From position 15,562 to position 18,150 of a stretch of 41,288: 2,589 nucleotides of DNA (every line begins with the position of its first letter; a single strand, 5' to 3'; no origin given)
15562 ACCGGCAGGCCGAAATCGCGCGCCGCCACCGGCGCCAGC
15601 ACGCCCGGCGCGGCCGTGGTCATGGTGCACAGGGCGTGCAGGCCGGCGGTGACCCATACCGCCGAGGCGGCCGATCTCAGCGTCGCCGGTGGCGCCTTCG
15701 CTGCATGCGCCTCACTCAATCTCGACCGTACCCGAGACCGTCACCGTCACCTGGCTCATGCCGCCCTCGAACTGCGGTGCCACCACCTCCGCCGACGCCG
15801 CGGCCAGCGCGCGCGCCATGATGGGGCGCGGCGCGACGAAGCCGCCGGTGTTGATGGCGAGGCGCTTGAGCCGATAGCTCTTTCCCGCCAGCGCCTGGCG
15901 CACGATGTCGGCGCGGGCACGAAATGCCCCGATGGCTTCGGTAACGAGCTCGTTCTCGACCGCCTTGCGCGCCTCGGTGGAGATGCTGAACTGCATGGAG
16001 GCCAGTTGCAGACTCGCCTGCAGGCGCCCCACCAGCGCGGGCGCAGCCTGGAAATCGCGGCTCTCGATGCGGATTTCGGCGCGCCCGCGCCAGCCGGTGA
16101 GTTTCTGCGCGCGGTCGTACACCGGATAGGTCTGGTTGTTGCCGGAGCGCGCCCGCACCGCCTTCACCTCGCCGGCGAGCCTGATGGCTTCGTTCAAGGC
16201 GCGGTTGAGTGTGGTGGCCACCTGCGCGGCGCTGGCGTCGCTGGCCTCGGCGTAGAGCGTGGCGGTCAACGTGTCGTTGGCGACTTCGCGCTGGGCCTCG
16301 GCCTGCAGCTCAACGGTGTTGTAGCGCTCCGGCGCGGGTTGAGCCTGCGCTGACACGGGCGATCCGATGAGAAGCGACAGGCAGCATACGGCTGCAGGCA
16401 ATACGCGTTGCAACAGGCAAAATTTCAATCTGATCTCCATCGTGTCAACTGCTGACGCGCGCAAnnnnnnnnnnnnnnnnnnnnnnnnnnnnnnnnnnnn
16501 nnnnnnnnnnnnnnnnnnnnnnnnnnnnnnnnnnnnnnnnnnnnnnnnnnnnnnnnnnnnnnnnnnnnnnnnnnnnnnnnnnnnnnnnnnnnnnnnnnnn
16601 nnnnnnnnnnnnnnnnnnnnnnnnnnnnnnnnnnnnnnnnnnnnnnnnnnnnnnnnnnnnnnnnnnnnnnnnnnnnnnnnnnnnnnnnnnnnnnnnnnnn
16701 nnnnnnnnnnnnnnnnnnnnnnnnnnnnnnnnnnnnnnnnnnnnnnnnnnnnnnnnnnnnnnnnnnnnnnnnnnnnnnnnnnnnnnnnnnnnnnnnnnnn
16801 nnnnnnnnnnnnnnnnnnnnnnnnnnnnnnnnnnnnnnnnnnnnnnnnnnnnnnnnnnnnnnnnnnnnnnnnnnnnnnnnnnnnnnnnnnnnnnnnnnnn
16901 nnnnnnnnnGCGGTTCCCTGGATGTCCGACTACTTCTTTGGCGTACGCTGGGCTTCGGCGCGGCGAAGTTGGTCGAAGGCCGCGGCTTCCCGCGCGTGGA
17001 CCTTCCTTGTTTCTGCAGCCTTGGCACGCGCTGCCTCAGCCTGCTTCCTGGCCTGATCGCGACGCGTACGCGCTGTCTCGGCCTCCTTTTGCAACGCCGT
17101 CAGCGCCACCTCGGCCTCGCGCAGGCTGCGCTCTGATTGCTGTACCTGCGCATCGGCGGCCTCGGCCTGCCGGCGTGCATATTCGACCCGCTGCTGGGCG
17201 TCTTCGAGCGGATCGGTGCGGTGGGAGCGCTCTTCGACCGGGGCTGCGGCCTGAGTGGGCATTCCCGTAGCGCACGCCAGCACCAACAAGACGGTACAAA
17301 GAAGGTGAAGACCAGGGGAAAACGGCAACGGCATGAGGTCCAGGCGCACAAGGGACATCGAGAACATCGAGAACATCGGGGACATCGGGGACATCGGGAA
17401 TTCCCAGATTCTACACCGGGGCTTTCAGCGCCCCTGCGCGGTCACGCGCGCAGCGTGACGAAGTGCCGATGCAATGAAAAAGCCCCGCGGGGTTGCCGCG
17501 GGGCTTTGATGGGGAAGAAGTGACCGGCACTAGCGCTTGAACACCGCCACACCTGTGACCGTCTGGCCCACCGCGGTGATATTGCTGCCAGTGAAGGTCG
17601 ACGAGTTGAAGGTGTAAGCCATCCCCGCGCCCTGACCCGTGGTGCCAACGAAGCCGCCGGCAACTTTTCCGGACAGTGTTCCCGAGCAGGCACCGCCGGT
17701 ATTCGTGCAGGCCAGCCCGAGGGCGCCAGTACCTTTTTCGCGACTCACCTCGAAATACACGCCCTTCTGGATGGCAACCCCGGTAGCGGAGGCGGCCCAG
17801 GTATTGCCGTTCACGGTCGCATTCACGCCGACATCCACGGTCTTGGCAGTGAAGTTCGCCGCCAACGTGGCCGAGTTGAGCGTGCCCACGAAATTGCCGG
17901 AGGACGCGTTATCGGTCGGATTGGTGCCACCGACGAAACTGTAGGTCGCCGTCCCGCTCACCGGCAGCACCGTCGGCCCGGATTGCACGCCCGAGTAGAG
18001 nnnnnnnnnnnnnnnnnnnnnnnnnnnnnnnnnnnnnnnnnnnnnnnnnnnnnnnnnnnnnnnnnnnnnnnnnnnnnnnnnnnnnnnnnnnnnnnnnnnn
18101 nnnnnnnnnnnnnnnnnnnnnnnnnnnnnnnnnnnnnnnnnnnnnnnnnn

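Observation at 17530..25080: Putative Slam / type XI secretion pair with an atypical giant non-lipoprotein cargo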

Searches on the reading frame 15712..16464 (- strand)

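Call 8: search_protein_families(library=pfam, proteins=[window:15712-16464:-], max_evalue=0.001)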
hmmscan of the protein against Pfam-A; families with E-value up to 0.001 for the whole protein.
window:15712-16464:- (250 aa): 1 family
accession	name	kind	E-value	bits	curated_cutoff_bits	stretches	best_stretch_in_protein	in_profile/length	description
PF04402.19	SIMPL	-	1.1e-26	94.8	25.2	1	51-246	1-204/205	Protein of unknown function (DUF541)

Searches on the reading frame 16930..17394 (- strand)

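Call 8: search_protein_families(library=pfam, proteins=[window:16930-17394:-], max_evalue=0.001)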
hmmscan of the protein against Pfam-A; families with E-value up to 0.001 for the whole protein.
window:16930-17394:- (154 aa): 1 family
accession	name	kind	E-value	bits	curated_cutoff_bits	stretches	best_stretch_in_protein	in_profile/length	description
PF24381.1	DUF7537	-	0.0005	20.1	31.7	1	31-125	5-96/258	Family of unknown function (DUF7537)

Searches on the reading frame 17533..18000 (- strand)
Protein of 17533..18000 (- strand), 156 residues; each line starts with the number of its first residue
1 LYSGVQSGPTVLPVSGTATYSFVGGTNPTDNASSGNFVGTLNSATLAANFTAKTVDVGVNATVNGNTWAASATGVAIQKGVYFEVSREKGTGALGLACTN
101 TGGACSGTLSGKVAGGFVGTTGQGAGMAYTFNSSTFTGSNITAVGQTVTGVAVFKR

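Call 45: search_solved_structures(query=A2, max_evalue=10, show_alignments=4)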
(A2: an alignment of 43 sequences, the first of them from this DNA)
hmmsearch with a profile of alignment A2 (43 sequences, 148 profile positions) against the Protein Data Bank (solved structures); distinct sequences matched with E-value up to 10: 2.
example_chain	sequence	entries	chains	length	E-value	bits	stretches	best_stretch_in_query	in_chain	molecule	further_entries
4qq1_A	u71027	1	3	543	0.1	15.6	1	39-138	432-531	Transferrin-binding protein 2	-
9hjt_H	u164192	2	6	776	5.9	9.9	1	35-100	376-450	Transcriptional regulator QRICH1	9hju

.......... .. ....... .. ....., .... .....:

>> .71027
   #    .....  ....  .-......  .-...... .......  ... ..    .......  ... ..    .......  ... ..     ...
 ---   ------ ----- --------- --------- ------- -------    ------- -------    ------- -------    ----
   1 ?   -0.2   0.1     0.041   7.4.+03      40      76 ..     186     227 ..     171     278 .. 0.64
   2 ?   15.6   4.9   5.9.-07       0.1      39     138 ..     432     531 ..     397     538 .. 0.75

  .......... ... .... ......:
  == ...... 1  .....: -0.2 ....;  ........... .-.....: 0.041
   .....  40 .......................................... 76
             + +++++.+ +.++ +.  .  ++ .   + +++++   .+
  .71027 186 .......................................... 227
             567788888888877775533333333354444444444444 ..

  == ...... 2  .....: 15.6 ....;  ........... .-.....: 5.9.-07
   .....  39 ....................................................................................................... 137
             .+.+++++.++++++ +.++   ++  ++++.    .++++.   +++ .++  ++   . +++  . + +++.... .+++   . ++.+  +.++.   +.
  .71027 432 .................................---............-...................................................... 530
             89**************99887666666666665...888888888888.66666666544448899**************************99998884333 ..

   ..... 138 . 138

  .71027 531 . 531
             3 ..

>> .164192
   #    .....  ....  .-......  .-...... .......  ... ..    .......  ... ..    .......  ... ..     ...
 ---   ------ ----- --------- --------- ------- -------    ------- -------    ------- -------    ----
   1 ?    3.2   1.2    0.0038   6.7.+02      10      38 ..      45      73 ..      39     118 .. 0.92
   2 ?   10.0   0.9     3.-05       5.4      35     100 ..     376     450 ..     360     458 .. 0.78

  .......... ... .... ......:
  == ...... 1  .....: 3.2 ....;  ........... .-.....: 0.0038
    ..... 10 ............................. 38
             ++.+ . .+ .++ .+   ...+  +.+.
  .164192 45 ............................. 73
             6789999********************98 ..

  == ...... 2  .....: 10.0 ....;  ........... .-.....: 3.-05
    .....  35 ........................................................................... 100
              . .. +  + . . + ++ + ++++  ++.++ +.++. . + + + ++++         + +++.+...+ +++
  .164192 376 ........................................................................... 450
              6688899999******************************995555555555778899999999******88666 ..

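Call 56: search_protein_representatives(alignment_id=A2)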
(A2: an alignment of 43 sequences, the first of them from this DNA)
Query: 43 sequences, 148 profile positions. Proteins with E-value up to 0.001 (for the whole library): 1353; up to 1e-10: 665; up to 1e-30: 197. The best 150 are listed.
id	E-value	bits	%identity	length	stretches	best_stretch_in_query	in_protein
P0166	5.3e-196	659.0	-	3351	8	9-148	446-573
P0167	5.7e-162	548.6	-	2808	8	5-147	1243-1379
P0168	7.0e-162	548.3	-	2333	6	2-147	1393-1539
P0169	1.4e-139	475.9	-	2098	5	2-147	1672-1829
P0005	9.6e-139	473.2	-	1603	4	2-148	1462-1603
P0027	1.7e-137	469.2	-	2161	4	6-147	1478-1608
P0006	7.0e-135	460.7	-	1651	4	2-148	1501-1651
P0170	1.3e-133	456.6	-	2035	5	5-147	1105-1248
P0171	6.4e-132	451.1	-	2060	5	3-147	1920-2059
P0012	1.2e-131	450.2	-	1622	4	2-148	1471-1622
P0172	2.4e-130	446.0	-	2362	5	8-148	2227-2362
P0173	5.5e-130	444.8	-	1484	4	4-148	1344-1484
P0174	3.7e-124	425.9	-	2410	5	5-148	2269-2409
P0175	2.7e-123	423.1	-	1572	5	5-148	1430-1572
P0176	1.5e-117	404.5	-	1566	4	2-147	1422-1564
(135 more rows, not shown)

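Call 58: search_protein_families(library=pfam, alignment_id=A3, max_evalue=0.01)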
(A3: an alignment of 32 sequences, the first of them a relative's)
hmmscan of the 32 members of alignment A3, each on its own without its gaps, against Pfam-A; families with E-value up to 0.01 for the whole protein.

A. member 1, P0213 (630 aa): 0 families

B. families by the number of members that match (of 32 scanned): 3 families
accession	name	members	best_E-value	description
PF01298.24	TbpB_B_D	1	3.9e-05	C-lobe and N-lobe beta barrels of Tf-binding protein B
PF25627.1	Polyoma_VP2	1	0.0032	Polyomaviruses capsid protein VP2 family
PF01856.23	HP_OMP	1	0.004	Helicobacter outer membrane protein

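Call 70: predict_structure(alignment_id=A2)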
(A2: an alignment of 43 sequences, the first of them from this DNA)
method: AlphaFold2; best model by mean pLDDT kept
length: 156 residues; sequences in the alignment: 43
mean_pLDDT: 90.1   pTM: 0.85
mean pLDDT of the five models: 90.1, 89.3, 88.7, 88.3, 88.3
residues with pLDDT >= 90: 110; 70-90: 35; 50-70: 7; < 50: 4
segments of 3 or more residues with pLDDT < 50: 1-4
pLDDT, mean of each block of 10 residues (from residue 1): 51 88 96 82 98 98 95 96 95 96 84 94 95 89 90 97
secondary structure, 60 per line:
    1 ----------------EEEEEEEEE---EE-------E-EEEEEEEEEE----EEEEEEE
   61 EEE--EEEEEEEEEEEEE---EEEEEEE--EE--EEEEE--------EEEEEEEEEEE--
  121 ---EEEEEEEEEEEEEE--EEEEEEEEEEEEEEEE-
elements in order: E17-25 E40-49 E54-63 E66-78 E82-88 E95-99 E108-118 E124-137 E140-155

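Call 72: fold_search(model_id=the predicted structure, library=pdb)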
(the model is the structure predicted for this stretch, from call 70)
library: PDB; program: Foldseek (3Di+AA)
matches with E <= 10: 763; with E <= 0.001: 0
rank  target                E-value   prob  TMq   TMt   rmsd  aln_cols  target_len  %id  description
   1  7pnk_O                2.3e-02  0.77  0.33  0.25  12.9       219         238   12  Unstacked compact Dunaliella PSII (released 2022-08-17)
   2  6cuj_A                3.4e-02  1.00  0.47  0.48   5.5       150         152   18  Crystal structure of the C-terminal domain of neisserial heparin binding antigen (NHBA) (released 2018-09-26)
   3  6ohh_B                4.4e-02  0.82  0.33  0.37   9.3       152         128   10  Structure of EF1p2_mFAP2b bound to DFHBI (released 2020-04-08)
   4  8tow_O                4.7e-02  0.75  0.34  0.25  11.6       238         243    7  Structure of a mutated photosystem II complex reveals perturbation of the oxygen-evolving complex (released 2024-06-19)
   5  9hd7_O                4.7e-02  0.60  0.34  0.25  13.4       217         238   10  Cryo-EM structure of photosystem II C2S2M2L2 supercomplex from the green alga Chlorella ohadii (released 2025-11-12)
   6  8z9d_Oo               4.9e-02  0.75  0.37  0.28  11.0       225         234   13  cryo-EM structure of PSII-LHCII megacomplex from spinach (released 2024-11-13)
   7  8c29_O                4.9e-02  0.21  0.23  0.20  16.2       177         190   12  Cryo-EM structure of photosystem II C2S2 supercomplex from Norway spruce (Picea abies) at 2.8 Angstrom resolution (released 2023-07-26)
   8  6kaf_O                5.2e-02  0.25  0.25  0.21  15.6       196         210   12  C2S2M2N2-type PSII-LHCII (released 2019-10-23)
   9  9phw_O                5.4e-02  0.77  0.36  0.27  10.6       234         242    7  Structure of the D1-Val185Asn mutated photosystem II complex with slow O-O bond formation reveals changes in the Cl1 w (released 2025-10-22)
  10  9lk4_O                6.3e-02  0.41  0.29  0.25  15.6       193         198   12  Cryo-EM structure of Lhcb4.1-C2S2 PSII-LHCII supercomplex from Arabidopsis thaliana (released 2025-06-18)
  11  6xux                  6.7e-02  0.28  0.27  0.07  13.0       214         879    6  Crystal structure of Megabody Mb-Nb207-cYgjK_NO (released 2021-01-13)
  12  9fzn_B                7.0e-02  0.35  0.25  0.16  10.5       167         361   10  25-phosphosteroid lyase (25-PSL) (released 2026-01-14)
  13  9fzn_A                7.4e-02  0.30  0.24  0.15   9.5       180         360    9  25-phosphosteroid lyase (25-PSL) (released 2026-01-14)
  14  1f1s                  7.4e-02  0.13  0.17  0.05  15.2       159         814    7  CRYSTAL STRUCTURE OF STREPTOCOCCUS AGALACTIAE HYALURONATE LYASE AT 2.1 ANGSTROM RESOLUTION. (released 2002-01-16)
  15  5o1r_A                7.8e-02  0.99  0.44  0.58   6.7       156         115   18  human Fab 5H2 bound to NHBA-C3 from Neisseria meningitidis serogroup B (released 2018-05-30)
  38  3jcu_O                2.4e-01  0.25  0.32  0.23  13.2       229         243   11  Cryo-EM structure of spinach PSII-LHCII supercomplex at 3.2 Angstrom resolution (released 2016-05-25)
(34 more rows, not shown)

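Call 76: find_encoding_contigs(protein=P0172, flank=4000, max_places=1)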
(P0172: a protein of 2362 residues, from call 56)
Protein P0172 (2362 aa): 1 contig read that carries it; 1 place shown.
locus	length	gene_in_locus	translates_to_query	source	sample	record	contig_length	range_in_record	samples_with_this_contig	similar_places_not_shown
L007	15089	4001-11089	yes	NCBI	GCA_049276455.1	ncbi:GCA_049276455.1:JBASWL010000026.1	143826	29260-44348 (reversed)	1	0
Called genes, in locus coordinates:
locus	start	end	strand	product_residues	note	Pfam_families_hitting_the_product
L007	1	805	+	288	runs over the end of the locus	PF00892:EamA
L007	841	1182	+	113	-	PF11964:SpoIIAA-like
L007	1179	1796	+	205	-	PF01612:DNA_pol_A_exo1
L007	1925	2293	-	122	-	PF01985:CRS1_YhbY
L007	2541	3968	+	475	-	PF07719:TPR_2 (faint), PF07721:TPR_4 (faint), PF13174:TPR_6 (faint), PF13181:TPR_8 (faint), PF13371:TPR_9, PF13432:TPR_16 (weak), PF14559:TPR_19, PF04575:SlipAM (weak), +2 more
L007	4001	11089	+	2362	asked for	PF04773:FecR (weak)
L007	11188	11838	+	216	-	PF01728:FtsJ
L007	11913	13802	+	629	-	PF06480:FtsH_ext, PF06068:TIP49 (weak), PF00004:AAA, PF07728:AAA_5 (faint), PF17862:AAA_lid_3, PF01434:Peptidase_M41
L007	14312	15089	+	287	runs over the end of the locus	PF00809:Pterin_bind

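Call 77: find_encoding_contigs(protein=P0169, flank=4000, max_places=1)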
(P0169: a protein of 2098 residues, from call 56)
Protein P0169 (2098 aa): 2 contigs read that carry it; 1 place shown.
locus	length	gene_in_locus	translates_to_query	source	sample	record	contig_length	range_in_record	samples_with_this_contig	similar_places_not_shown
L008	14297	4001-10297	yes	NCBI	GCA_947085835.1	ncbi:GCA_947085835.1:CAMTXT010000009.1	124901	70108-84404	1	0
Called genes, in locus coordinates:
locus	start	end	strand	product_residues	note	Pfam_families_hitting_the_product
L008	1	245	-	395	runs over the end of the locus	PF02441:Flavoprotein, PF04127:DFP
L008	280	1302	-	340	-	PF07759:DUF1615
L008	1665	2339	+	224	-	PF20582:UPF0758_N, PF04002:RadC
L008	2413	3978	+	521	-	PF16918:PknG_TPR (weak), PF13428:TPR_14 (faint), PF00515:TPR_1 (faint), PF07719:TPR_2 (faint), PF13371:TPR_9, PF13432:TPR_16, PF14559:TPR_19, PF04575:SlipAM (weak), +1 more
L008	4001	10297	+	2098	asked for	PF04773:FecR (weak)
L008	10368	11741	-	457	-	PF00206:Lyase_1, PF08328:ASL_C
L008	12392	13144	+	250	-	-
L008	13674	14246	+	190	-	-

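Call 78: find_encoding_contigs(protein=P0166, flank=4000, max_places=1)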
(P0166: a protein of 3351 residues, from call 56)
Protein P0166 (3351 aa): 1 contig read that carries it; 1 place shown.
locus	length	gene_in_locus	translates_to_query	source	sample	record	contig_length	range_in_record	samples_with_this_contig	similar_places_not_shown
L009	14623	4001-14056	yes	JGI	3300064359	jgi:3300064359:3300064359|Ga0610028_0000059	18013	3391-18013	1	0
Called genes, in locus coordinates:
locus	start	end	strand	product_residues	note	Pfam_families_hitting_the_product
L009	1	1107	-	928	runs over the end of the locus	PF00550:PP-binding, PF00501:AMP-binding, PF01553:Acyltransferase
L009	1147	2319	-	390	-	PF00069:Pkinase, PF07714:PK_Tyr_Ser-Thr, PF00027:cNMP_binding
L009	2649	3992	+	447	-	PF07719:TPR_2 (faint), PF13432:TPR_16, PF13371:TPR_9, PF14559:TPR_19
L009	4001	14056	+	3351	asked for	PF04773:FecR (weak)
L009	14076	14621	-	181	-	?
